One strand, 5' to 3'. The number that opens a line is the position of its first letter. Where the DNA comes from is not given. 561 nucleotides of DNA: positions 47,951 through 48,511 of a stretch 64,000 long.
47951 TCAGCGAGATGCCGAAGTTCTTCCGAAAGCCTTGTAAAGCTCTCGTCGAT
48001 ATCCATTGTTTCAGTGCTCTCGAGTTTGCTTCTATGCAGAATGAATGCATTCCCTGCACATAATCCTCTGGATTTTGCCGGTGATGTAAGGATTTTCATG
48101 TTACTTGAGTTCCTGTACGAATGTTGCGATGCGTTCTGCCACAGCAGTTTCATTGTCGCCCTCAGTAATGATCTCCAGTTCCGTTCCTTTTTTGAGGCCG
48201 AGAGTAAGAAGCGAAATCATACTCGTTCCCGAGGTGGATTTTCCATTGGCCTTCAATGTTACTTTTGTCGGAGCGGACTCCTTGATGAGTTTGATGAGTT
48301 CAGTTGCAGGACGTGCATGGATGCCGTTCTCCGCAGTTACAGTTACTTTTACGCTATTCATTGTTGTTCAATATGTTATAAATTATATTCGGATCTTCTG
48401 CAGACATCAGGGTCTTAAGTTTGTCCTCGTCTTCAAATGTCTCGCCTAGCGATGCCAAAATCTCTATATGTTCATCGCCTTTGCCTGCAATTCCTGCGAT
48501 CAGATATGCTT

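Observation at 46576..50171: Complete mannitol-type PTS (mtlA EIICBA, ptsH, ptsI) in a Bacteroidales context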

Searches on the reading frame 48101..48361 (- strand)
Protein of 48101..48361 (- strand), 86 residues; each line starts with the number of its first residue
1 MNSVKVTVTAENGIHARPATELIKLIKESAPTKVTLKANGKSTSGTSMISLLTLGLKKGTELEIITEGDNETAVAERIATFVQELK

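Call 3: search_protein_families(library=pfam, proteins=[window:48101-48361:-])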
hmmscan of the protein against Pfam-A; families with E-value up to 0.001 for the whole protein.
window:48101-48361:- (86 aa): 1 family
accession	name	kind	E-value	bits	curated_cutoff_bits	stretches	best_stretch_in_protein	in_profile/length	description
PF00381.24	PTS-HPr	-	1.2e-20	73.8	23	1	4-83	3-80/81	PTS HPr component phosphorylation site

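Call 4: search_protein_families(library=ncbifam, proteins=[window:48101-48361:-])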
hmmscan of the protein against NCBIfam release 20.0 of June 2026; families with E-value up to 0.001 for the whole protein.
window:48101-48361:- (86 aa): 9 families
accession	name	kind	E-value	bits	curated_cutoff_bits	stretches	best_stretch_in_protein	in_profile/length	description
TIGR01003.1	PTS_HPr_family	subfamily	7.2e-20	70.7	47.9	1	1-82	1-81/82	HPr family phosphocarrier protein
NF008104.0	PRK10850.1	equivalog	4.3e-17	62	153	1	4-85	4-84/85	phosphocarrier protein Hpr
NF010352.0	PRK13780.1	equivalog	1.1e-13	50.9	110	1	1-80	1-79/88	phosphocarrier protein HPr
NF041319.1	PTS-HPr_Halo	equivalog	7.8e-13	48.7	140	1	6-80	5-81/87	phosphocarrier protein HPr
NF008319.0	PRK11109.1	equivalog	3.8e-11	42.9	302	1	4-80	288-366/376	fused PTS fructose transporter subunit IIA/HPr protein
NF010354.0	PRK13782.1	equivalog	1e-10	41.5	123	1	3-84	3-83/85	HPr family phosphocarrier protein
NF008146.0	PRK10897.1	equivalog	5e-09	36.4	119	1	5-81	6-83/90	PTS phosphocarrier protein NPr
NF010351.0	PRK13779.1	equivalog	3.1e-08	32.9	766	1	6-81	295-372/503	bifunctional PTS system fructose-specific transporter subunit IIA/HPr protein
NF008478.1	PRK11377.1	equivalog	5.1e-07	29.1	520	1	2-73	156-226/473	dihydroxyacetone kinase phosphoryl donor subunit DhaM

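Call 25: search_solved_structures(query=window:48101-48361:-, show_alignments=2)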
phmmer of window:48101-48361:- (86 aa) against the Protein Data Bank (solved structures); distinct sequences matched with E-value up to 0.001: 33.
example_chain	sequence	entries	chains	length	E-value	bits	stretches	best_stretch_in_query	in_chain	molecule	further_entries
4xwj_B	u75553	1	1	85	9.2e-15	57.5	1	2-85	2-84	Phosphocarrier protein HPr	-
1ggr_B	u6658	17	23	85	1.3e-14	57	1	4-85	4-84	PHOSPHOCARRIER PROTEIN HPR | HISTIDINE-CONTAINING PHOSPHOCARRIER PROTEIN HPR | PHOSPHO-HPR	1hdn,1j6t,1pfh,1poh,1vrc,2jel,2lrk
9s8b_C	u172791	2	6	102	2.5e-14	56.2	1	4-85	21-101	Phosphocarrier protein HPr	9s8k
1opd_A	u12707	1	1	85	5e-14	55.2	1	4-85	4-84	HISTIDINE-CONTAINING PROTEIN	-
1cm2_A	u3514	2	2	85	2.7e-13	52.9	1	4-85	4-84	HISTIDINE-CONTAINING PROTEIN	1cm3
3ccd_A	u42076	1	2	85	2.9e-13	52.8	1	4-85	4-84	Phosphocarrier protein HPr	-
7x7h_B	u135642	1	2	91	3.2e-13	52.7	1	5-84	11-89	HPr family phosphocarrier protein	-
1rzr_T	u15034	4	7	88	6.2e-11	45.4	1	6-73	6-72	Phosphocarrier protein HPr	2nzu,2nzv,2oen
2fep_S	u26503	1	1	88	9.8e-10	41.6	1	7-73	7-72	Phosphocarrier protein HPr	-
3oqm_S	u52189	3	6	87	1.1e-09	41.5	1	7-73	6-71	Phosphocarrier protein HPr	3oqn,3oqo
1kkl_H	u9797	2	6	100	1.4e-09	41.2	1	7-73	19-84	PHOSPHOCARRIER PROTEIN HPR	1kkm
1jem_A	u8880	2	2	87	1.5e-09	41.1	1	7-73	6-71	HISTIDINE CONTAINING PROTEIN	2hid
2hpr_A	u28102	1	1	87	1.6e-09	41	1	7-73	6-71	HISTIDINE-CONTAINING PHOSPHOCARRIER PROTEIN HPR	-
1zvv_W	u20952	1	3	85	2.3e-09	40.5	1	4-84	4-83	HPr-like protein crh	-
2rlz_A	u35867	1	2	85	3.3e-09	40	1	4-84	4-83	HPr-like protein crh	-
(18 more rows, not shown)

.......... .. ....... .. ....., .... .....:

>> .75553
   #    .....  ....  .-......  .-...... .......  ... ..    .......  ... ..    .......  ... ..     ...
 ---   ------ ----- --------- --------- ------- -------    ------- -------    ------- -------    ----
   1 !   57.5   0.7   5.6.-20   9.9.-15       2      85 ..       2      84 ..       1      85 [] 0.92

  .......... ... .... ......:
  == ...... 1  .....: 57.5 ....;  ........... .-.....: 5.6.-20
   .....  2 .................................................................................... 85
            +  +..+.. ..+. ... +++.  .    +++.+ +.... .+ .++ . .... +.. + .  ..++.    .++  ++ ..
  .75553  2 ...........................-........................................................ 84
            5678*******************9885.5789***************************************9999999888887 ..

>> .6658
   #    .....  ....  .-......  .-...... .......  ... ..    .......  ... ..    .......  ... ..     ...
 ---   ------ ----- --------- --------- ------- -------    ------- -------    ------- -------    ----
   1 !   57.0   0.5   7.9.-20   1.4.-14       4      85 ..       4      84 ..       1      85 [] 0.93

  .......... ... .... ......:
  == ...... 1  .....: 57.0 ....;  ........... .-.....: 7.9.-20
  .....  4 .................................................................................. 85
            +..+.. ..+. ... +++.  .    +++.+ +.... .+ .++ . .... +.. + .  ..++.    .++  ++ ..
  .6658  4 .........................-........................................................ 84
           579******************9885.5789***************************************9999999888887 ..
